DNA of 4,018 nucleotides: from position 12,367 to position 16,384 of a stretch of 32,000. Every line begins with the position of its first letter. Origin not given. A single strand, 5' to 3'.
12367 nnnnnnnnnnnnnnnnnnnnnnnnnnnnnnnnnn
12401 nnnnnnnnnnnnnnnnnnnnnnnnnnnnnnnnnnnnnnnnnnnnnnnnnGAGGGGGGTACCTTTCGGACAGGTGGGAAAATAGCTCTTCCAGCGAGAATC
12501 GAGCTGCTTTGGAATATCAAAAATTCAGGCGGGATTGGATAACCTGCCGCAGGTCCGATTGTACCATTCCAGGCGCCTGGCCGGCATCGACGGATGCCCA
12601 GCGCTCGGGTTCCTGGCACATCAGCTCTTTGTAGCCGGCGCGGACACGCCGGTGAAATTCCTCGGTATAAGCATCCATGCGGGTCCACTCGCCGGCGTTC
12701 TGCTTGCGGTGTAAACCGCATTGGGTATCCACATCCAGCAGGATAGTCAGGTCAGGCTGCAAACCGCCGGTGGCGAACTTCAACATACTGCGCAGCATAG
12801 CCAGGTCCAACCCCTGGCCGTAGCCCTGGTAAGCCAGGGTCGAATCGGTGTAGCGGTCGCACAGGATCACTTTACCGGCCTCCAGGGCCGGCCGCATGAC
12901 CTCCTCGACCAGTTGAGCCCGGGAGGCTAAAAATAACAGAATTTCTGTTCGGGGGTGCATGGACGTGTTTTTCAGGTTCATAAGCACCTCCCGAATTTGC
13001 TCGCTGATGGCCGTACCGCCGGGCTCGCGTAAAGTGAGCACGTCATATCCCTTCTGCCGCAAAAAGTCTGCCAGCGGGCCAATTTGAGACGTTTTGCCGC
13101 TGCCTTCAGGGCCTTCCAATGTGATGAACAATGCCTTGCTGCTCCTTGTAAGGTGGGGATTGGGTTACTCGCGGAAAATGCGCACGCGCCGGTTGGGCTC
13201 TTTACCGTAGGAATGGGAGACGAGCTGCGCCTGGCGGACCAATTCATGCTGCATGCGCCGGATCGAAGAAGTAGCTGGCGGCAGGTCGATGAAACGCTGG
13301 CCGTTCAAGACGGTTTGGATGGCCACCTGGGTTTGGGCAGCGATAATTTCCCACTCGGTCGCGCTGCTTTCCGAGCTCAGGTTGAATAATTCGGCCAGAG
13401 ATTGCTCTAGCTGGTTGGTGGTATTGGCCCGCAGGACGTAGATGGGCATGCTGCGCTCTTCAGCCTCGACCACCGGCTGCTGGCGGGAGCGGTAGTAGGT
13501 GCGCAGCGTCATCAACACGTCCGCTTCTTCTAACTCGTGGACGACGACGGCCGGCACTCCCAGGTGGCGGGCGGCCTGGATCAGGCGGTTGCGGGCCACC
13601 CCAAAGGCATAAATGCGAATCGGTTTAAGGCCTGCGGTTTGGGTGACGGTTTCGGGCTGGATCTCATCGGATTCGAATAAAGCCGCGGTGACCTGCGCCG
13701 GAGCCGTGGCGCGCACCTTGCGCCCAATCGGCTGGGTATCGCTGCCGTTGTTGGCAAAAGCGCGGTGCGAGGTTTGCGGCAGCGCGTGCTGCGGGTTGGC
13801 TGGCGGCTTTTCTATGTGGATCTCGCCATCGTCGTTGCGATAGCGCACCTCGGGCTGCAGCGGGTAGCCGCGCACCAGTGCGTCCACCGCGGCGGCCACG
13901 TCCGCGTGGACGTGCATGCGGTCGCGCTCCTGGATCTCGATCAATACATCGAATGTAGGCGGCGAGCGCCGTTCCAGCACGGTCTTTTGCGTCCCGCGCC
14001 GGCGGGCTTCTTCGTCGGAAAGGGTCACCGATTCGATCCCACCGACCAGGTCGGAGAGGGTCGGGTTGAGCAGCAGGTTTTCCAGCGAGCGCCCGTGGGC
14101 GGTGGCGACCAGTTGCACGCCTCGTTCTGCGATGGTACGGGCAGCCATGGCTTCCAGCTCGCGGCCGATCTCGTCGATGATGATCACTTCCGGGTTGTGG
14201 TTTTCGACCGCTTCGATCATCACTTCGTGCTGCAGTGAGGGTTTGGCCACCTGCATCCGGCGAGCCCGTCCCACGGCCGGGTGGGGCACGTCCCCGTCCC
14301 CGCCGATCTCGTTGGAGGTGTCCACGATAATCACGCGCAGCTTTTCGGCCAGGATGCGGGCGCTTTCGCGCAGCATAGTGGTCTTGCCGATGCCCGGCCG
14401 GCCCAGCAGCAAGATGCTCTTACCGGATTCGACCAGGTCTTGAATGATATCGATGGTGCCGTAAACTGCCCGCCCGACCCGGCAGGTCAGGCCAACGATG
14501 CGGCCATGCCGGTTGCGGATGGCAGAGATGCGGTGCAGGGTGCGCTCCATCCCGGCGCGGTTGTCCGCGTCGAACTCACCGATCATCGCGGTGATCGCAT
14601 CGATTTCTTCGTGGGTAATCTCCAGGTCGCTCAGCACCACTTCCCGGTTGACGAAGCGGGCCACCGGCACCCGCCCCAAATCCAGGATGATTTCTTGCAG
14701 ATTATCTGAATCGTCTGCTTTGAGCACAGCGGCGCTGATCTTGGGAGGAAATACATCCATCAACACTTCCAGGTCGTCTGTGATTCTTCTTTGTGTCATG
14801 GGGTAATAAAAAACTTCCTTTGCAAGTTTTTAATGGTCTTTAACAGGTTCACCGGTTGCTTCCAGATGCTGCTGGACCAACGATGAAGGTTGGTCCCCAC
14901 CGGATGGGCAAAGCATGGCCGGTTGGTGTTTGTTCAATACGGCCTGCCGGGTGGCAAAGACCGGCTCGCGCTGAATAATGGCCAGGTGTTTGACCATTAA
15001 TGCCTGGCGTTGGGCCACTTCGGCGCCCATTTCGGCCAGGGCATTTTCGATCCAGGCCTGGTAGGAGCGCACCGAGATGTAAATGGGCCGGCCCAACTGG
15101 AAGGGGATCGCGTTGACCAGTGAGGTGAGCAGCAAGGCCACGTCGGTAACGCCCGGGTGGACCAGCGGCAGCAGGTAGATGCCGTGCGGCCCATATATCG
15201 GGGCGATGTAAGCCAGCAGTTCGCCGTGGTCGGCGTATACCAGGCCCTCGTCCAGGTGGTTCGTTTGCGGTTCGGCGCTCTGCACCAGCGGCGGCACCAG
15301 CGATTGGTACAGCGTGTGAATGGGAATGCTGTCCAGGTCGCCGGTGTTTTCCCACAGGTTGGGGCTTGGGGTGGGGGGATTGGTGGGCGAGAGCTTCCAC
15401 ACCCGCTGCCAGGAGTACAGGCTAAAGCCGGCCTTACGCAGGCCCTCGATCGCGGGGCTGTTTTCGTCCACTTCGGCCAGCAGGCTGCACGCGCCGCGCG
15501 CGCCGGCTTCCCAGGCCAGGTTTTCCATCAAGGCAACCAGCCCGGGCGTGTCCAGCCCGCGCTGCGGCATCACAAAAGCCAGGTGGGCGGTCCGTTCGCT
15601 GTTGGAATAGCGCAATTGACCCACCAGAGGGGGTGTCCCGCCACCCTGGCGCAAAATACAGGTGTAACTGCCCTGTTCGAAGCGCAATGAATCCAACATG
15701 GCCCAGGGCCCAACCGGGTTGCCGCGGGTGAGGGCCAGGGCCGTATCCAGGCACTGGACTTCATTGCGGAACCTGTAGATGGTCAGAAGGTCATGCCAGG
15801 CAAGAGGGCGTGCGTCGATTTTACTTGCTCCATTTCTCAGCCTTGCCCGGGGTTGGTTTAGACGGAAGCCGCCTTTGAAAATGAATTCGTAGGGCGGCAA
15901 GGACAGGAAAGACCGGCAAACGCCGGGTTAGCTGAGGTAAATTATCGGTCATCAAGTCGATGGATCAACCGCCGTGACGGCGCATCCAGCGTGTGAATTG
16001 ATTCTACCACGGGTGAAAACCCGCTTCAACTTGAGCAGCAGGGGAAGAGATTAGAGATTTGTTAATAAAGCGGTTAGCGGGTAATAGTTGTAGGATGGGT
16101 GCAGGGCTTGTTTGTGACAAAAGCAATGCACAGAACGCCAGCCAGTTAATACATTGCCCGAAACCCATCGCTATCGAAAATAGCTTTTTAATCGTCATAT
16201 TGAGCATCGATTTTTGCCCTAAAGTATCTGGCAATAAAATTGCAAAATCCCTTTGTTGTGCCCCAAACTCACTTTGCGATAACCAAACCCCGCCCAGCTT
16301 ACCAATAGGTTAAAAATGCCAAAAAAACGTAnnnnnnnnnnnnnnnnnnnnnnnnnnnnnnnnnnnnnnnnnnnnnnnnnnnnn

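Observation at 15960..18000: Sharply AT-rich 2-kb island carrying a lone exonuclease-coiled-coil-HTH fusion gene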

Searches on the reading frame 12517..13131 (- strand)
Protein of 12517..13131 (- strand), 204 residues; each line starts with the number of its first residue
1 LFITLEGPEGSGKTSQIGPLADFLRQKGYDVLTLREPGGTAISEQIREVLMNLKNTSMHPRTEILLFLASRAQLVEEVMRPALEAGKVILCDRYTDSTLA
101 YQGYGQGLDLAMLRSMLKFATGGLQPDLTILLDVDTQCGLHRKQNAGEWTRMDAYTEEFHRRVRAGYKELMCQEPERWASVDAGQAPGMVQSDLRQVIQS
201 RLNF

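Call 45: search_protein_families(library=pfam, proteins=[window:12517-13131:-], max_evalue=0.00001)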
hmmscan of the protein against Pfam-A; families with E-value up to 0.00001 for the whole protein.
window:12517-13131:- (204 aa): 2 families
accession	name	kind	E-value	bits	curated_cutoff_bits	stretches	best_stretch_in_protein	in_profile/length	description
PF02223.23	Thymidylate_kin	-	4.8e-47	160.5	27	1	5-192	1-183/185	Thymidylate kinase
PF13521.12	AAA_28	-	5.4e-08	33.7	27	1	3-168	2-154/164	AAA domain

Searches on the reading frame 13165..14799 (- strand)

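Call 3: search_protein_families(library=pfam, proteins=[window:13165-14799:-], max_evalue=0.1)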
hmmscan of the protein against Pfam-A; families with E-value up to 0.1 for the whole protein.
window:13165-14799:- (544 aa): 22 families
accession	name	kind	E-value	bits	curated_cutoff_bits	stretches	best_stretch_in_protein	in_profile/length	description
PF25516.1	PTPase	-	6.1e-25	87.4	27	1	394-472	1-79/79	Phosphotyrosine protein phosphatase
PF19568.5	Spore_III_AA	-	8.5e-11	41.9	27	1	104-253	119-276/306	Sporulation stage III, protein AA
PF01424.28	R3H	-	4.4e-10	39.9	26.8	1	493-543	10-60/60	R3H domain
PF00004.35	AAA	-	2.9e-06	28.2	21.2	1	129-213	1-68/131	ATPase family associated with various cellular activities (AAA)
PF03266.21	NTPase_1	-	3.3e-06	27.5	23.9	1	191-238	82-136/168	NTPase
PF13481.12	AAA_25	-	5.2e-06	26.7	27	1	118-152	25-59/195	AAA domain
PF13401.12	AAA_22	-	4.3e-05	24.3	27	1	126-215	5-96/130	AAA domain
PF07728.20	AAA_5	-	0.00057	20.3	22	1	129-213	2-77/139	AAA domain (dynein-related subfamily)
PF13191.12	AAA_16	-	0.00061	20.8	32.6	1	124-153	17-51/167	AAA ATPase domain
PF13479.12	AAA_24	-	0.00087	19.6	27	1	126-224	2-86/195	AAA domain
PF13604.12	AAA_30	-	0.0012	19.1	27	1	118-212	9-98/191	AAA domain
PF20720.3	nSTAND3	-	0.0017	18.5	27.2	1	119-164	10-56/155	Novel STAND NTPase 3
PF13238.12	AAA_18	-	0.0077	17.1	29.4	1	129-228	1-95/128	AAA domain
PF25199.1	nSTAND_NTPase5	-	0.011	16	34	1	124-164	39-81/145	Novel STAND NTPase 5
PF07724.20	AAA_2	-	0.015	15.8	27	1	128-211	5-84/166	AAA domain (Cdc48 subfamily)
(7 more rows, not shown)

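Call 81: search_protein_families(library=pfam, proteins=[L098:4536-5423:+, L098:5459-6037:+, L098:6070-7041:+, L098:159-1514:+, L098:1520-3100:+], max_evalue=0.01)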
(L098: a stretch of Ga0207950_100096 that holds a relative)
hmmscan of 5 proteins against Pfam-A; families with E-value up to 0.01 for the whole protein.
L098:4536-5423:+ (295 aa): 4 families
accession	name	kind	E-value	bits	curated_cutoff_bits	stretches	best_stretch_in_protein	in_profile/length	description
PF01680.23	SOR_SNZ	-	2.1e-107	358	27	1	8-213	2-207/207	SOR/SNZ family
PF05690.20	ThiG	-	4.2e-09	36.6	23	1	205-256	175-224/247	Thiazole biosynthesis protein ThiG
PF01207.24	Dus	-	0.00059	19.5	20.4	0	205-263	182-238/311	Dihydrouridine synthase (Dus)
PF17935.6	TetR_C_27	-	0.00065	20.2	26.1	1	236-271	61-96/106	Tetracyclin repressor-like, C-terminal domain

L098:5459-6037:+ (192 aa): 2 families
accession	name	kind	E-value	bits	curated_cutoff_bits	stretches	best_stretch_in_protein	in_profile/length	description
PF01174.25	SNO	-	1.8e-57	194.7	27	1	5-191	1-186/188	SNO glutamine amidotransferase family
PF07685.20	GATase_3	-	0.00048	20.2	27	1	24-89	25-94/196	CobB/CobQ-like glutamine amidotransferase domain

L098:6070-7041:+ (323 aa): 0 families

L098:159-1514:+ (451 aa): 0 families

L098:1520-3100:+ (526 aa): 1 family
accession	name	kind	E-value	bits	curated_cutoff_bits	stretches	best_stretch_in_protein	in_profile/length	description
PF13313.11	DUF4082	-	0.0012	19.3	28.4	1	291-355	52-109/143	Domain of unknown function (DUF4082)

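Call 92: search_protein_families(library=phrogs, proteins=[P0024], max_evalue=0.001)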
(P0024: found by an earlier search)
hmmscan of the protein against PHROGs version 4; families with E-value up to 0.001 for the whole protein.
P0024 (356 aa): 0 families

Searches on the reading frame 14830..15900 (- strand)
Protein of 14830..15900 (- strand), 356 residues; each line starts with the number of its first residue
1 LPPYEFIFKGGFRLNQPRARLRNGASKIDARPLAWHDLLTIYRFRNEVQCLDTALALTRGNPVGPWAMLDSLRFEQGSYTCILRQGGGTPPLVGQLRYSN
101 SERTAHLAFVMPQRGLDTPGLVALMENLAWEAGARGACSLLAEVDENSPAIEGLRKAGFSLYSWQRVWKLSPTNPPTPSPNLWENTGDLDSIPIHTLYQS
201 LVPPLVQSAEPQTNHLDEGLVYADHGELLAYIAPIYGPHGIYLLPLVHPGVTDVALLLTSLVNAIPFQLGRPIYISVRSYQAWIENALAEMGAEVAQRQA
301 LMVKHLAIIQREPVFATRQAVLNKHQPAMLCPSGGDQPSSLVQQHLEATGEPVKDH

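Call 3: search_protein_families(library=pfam, proteins=[window:14830-15900:-], max_evalue=0.1)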
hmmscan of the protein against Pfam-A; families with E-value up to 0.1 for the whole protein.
window:14830-15900:- (356 aa): 0 families

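Call 81: search_protein_families(library=pfam, proteins=[L098:4536-5423:+, L098:5459-6037:+, L098:6070-7041:+, L098:159-1514:+, L098:1520-3100:+], max_evalue=0.01)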
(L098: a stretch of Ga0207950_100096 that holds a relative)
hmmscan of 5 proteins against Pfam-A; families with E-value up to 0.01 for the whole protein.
L098:4536-5423:+ (295 aa): 4 families
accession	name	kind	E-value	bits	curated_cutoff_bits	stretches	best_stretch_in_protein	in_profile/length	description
PF01680.23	SOR_SNZ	-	2.1e-107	358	27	1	8-213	2-207/207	SOR/SNZ family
PF05690.20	ThiG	-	4.2e-09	36.6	23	1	205-256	175-224/247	Thiazole biosynthesis protein ThiG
PF01207.24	Dus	-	0.00059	19.5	20.4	0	205-263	182-238/311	Dihydrouridine synthase (Dus)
PF17935.6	TetR_C_27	-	0.00065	20.2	26.1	1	236-271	61-96/106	Tetracyclin repressor-like, C-terminal domain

L098:5459-6037:+ (192 aa): 2 families
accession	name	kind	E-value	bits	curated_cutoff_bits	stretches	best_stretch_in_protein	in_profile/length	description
PF01174.25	SNO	-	1.8e-57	194.7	27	1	5-191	1-186/188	SNO glutamine amidotransferase family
PF07685.20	GATase_3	-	0.00048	20.2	27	1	24-89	25-94/196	CobB/CobQ-like glutamine amidotransferase domain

L098:6070-7041:+ (323 aa): 0 families

L098:159-1514:+ (451 aa): 0 families

L098:1520-3100:+ (526 aa): 1 family
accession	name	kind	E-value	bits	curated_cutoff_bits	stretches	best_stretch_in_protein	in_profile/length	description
PF13313.11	DUF4082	-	0.0012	19.3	28.4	1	291-355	52-109/143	Domain of unknown function (DUF4082)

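Call 92: search_protein_families(library=phrogs, proteins=[P0024], max_evalue=0.001)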
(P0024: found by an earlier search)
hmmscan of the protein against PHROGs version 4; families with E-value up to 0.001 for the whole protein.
P0024 (356 aa): 0 families

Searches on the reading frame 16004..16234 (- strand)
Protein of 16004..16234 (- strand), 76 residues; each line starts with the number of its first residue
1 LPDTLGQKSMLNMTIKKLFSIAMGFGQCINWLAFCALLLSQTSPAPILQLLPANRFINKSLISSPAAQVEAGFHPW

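Call 3: search_protein_families(library=pfam, proteins=[window:16004-16234:-], max_evalue=0.1)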
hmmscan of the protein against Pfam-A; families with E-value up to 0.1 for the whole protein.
window:16004-16234:- (76 aa): 0 families

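Call 4: search_protein_families(library=padloc, proteins=[window:16004-16234:-], max_evalue=1)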
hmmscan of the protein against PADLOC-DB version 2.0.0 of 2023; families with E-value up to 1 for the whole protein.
window:16004-16234:- (76 aa): 0 families

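Call 5: search_protein_families(library=phrogs, proteins=[window:16004-16234:-], max_evalue=1)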
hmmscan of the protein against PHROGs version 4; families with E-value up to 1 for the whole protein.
window:16004-16234:- (76 aa): 0 families

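Call 6: search_protein_families(library=ncbifam, proteins=[window:16004-16234:-], max_evalue=1)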
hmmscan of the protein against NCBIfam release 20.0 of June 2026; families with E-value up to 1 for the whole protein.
window:16004-16234:- (76 aa): 0 families
